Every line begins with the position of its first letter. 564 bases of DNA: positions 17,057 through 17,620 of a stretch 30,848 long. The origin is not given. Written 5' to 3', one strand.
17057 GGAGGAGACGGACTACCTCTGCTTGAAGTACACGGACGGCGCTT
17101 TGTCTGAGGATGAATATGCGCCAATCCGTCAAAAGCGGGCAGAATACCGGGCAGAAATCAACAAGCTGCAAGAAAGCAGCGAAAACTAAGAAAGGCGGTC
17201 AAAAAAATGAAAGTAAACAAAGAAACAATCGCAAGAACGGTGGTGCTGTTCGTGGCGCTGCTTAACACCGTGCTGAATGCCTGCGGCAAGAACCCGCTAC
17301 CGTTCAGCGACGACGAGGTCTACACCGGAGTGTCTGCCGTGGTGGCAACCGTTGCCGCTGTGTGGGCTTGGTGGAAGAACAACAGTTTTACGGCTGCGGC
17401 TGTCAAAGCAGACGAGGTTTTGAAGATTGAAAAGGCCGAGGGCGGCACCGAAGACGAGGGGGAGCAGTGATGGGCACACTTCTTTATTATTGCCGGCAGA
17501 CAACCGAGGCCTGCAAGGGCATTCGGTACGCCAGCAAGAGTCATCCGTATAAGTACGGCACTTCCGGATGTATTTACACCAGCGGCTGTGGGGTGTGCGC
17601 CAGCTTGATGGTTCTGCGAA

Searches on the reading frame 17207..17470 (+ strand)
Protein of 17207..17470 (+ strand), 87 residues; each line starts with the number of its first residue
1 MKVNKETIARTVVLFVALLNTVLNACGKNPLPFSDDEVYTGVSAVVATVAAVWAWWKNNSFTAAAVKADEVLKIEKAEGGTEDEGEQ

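Call 60: search_protein_families(library=pfam, proteins=[window:17207-17470:+], max_evalue=0.01)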
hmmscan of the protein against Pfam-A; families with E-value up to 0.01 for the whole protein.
window:17207-17470:+ (87 aa): 1 family
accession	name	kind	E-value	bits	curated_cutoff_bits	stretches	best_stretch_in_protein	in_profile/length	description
PF04688.18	Holin_SPP1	-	4.5e-29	100.9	27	1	2-73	1-72/74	SPP1 phage holin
